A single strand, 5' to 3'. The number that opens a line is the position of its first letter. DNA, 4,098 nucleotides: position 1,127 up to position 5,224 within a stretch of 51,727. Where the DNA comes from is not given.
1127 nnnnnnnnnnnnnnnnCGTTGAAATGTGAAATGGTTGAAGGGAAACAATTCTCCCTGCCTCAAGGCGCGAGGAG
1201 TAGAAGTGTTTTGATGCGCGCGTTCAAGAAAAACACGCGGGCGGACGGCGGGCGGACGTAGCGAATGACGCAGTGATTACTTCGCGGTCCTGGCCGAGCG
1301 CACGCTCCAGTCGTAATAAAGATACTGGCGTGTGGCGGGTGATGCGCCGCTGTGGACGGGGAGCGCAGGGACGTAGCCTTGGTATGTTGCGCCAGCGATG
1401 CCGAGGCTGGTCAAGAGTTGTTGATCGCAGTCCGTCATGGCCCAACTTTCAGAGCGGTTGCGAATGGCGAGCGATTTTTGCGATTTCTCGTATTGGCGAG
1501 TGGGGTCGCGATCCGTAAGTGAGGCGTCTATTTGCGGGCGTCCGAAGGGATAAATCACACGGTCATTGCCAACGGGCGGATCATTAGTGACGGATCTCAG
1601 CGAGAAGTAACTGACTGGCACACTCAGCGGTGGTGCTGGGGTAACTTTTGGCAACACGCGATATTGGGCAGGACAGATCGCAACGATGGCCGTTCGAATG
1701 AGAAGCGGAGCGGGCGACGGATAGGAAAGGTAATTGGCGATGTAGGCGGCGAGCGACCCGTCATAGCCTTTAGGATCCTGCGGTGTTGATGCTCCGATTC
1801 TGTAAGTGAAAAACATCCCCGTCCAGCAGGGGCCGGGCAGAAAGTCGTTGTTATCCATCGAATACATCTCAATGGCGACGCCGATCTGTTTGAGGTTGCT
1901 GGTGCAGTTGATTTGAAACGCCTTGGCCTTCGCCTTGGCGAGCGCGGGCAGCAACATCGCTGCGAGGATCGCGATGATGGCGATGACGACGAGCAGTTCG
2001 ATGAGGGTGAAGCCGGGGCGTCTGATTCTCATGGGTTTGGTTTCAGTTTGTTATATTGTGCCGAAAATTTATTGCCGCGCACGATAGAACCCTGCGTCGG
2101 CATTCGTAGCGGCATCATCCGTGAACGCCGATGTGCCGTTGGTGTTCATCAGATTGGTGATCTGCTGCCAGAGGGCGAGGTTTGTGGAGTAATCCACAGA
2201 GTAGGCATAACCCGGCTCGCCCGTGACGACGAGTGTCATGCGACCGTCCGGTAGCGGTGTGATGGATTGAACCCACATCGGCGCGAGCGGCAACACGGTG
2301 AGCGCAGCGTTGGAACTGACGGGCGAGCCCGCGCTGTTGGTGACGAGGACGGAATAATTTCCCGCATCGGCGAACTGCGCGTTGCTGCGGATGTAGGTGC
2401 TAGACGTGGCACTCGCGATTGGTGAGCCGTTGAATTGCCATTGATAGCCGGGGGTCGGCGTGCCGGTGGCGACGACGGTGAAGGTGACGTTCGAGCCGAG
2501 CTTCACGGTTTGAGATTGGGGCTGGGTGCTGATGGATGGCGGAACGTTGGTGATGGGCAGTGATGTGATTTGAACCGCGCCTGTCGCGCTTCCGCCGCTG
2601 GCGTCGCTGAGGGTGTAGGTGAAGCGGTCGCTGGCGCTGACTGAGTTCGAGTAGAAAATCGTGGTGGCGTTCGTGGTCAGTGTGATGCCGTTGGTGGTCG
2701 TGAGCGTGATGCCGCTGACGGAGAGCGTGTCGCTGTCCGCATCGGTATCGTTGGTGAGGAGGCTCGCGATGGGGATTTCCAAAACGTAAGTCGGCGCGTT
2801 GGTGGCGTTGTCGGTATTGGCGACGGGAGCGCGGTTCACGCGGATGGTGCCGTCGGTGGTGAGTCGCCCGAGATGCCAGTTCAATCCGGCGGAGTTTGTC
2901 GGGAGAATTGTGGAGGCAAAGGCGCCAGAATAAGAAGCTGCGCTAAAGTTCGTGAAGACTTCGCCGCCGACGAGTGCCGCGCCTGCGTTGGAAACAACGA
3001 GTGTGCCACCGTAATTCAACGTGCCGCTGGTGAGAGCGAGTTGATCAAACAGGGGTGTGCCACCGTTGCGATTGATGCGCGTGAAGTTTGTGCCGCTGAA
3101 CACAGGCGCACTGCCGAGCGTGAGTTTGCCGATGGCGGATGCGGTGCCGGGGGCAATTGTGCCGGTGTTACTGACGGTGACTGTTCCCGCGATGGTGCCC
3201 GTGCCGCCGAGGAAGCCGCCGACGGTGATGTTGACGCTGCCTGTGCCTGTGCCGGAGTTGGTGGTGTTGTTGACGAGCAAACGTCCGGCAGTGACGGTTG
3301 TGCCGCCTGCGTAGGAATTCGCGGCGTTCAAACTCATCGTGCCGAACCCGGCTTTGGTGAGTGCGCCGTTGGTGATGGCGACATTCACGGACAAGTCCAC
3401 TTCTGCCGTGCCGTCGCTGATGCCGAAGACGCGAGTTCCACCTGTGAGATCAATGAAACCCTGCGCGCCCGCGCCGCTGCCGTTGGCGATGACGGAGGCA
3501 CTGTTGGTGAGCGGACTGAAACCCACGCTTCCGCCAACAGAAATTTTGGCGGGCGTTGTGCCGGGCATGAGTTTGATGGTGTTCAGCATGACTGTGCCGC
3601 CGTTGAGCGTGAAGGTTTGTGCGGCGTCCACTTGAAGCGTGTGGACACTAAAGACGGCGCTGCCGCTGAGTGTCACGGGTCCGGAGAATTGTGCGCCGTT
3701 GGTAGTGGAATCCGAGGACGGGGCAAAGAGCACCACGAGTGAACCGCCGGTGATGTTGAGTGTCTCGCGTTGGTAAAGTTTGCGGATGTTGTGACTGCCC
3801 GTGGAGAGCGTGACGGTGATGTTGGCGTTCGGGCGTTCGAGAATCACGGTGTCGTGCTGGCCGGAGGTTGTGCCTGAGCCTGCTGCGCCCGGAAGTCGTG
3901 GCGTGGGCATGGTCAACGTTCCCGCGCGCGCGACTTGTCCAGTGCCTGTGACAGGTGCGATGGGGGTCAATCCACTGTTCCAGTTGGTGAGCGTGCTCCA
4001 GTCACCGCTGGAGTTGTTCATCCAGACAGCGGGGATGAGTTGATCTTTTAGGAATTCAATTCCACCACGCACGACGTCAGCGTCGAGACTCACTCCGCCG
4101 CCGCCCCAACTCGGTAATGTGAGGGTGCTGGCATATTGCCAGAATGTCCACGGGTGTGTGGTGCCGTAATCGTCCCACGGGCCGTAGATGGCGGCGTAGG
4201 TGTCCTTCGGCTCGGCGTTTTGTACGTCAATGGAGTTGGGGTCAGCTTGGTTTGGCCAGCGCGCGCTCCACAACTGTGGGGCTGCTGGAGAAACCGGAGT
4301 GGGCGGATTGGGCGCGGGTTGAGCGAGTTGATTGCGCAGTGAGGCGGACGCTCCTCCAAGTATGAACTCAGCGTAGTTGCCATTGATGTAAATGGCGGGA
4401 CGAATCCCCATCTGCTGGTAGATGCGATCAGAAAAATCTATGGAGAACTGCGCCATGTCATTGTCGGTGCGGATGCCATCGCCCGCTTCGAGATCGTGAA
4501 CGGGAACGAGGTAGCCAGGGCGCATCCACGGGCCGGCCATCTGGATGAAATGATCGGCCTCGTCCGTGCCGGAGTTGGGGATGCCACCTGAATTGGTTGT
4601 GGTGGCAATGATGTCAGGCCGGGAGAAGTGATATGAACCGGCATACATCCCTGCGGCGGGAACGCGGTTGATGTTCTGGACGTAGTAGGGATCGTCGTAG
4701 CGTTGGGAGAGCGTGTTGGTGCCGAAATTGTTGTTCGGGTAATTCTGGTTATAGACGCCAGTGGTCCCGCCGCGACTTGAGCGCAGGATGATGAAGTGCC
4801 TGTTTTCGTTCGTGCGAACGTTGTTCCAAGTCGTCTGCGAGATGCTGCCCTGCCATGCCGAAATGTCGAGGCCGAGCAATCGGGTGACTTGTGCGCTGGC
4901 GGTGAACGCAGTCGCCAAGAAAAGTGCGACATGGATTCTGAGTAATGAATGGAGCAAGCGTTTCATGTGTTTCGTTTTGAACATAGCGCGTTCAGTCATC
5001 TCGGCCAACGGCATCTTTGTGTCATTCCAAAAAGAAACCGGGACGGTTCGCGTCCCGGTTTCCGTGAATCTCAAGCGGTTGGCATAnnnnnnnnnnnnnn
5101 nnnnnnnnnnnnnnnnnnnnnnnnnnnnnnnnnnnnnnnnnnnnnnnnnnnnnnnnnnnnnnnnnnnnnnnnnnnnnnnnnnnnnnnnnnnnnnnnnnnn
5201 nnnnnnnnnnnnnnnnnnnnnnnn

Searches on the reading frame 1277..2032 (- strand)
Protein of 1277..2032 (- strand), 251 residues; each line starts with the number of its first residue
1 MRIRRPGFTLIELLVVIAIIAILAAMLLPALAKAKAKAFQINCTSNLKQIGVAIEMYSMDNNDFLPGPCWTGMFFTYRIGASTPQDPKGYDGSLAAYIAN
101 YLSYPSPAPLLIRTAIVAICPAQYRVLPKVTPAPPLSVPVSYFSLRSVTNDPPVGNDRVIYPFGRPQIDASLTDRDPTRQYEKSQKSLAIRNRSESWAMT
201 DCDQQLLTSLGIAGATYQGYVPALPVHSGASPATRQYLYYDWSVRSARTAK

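Call 20: search_protein_families(library=pfam, proteins=[window:1277-2032:-], max_evalue=0.001)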
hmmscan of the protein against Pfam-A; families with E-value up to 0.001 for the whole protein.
window:1277-2032:- (251 aa): 1 family
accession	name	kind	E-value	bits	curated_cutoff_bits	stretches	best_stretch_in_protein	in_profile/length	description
PF07963.17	N_methyl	-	4.6e-09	35.9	21.2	1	5-28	4-27/27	Prokaryotic N-terminal methylation motif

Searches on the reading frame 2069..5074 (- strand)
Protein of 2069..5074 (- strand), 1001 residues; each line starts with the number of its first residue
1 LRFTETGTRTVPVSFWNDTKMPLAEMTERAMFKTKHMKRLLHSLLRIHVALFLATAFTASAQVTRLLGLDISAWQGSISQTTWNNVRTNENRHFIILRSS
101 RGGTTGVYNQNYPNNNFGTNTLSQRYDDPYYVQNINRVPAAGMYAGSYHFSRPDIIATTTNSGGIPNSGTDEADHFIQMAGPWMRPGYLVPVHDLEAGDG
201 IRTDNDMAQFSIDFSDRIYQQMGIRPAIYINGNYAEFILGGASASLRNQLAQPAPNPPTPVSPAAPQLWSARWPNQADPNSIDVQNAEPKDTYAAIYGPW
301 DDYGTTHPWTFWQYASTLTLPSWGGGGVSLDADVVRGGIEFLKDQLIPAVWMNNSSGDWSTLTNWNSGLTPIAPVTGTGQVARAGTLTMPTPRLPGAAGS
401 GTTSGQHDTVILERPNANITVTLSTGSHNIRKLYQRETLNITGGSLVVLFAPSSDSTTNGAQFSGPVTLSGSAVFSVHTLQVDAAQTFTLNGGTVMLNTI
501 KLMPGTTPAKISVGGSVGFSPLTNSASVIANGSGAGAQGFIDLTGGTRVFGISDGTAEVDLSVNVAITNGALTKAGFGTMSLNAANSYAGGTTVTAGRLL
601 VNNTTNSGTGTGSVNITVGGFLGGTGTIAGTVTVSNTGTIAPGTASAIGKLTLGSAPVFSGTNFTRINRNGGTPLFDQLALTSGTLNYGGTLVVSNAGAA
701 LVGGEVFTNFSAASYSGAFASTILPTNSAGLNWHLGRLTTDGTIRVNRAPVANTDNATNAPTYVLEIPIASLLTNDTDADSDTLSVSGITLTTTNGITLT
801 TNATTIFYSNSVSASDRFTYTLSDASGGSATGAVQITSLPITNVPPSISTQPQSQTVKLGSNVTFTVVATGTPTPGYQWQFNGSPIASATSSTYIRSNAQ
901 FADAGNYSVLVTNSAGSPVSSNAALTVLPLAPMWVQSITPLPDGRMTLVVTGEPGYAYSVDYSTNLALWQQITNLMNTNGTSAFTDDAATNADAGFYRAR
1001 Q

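Call 8: search_protein_families(library=pfam, proteins=[window:2069-5074:-], max_evalue=0.1)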
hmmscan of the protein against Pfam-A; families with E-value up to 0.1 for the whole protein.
window:2069-5074:- (1001 aa): 9 families
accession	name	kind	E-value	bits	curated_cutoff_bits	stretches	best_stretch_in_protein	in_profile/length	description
PF13927.12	Ig_3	-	3.1e-14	53.6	30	1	845-913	1-78/78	Immunoglobulin domain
PF01183.26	Glyco_hydro_25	-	3.6e-12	47.4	27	1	70-236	2-133/180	Glycosyl hydrolases family 25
PF17963.7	Big_9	-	2.1e-11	45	23.6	1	747-837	1-89/89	Bacterial Ig domain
PF07679.22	I-set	-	3.9e-11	43.3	23.7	1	846-927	1-90/90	Immunoglobulin I-set domain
PF17892.7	Cadherin_5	-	1.4e-09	38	26.5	1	746-837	1-96/98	Cadherin-like domain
PF12951.13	PATR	-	1.9e-08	34.6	27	1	572-601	1-30/30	Passenger-associated-transport-repeat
PF17803.7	Cadherin_4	-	2e-07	31.9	25.1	1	745-804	8-66/71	Bacterial cadherin-like domain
PF13895.12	Ig_2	-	1.4e-06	28.9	27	1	851-927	5-79/79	Immunoglobulin domain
PF00047.31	ig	-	0.0084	16.8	21.8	1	854-919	2-78/81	Immunoglobulin domain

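Call 9: search_protein_families(library=ncbifam, proteins=[window:2069-5074:-], max_evalue=0.1)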
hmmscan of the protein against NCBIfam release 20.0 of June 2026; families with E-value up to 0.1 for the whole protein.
window:2069-5074:- (1001 aa): 3 families
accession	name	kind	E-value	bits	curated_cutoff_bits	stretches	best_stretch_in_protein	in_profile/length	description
TIGR02601.1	autotrns_rpt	repeat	1.3e-08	34.5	19.85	1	571-602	1-32/32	beta strand repeat protein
NF012211.1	tand_rpt_95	domain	1.7e-07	31.1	90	1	770-845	13-91/98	tandem-95 repeat protein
NF047819.1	ThrnKinDtnkGamma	equivalog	0.0042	16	450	1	734-790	114-170/422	D-threonate kinase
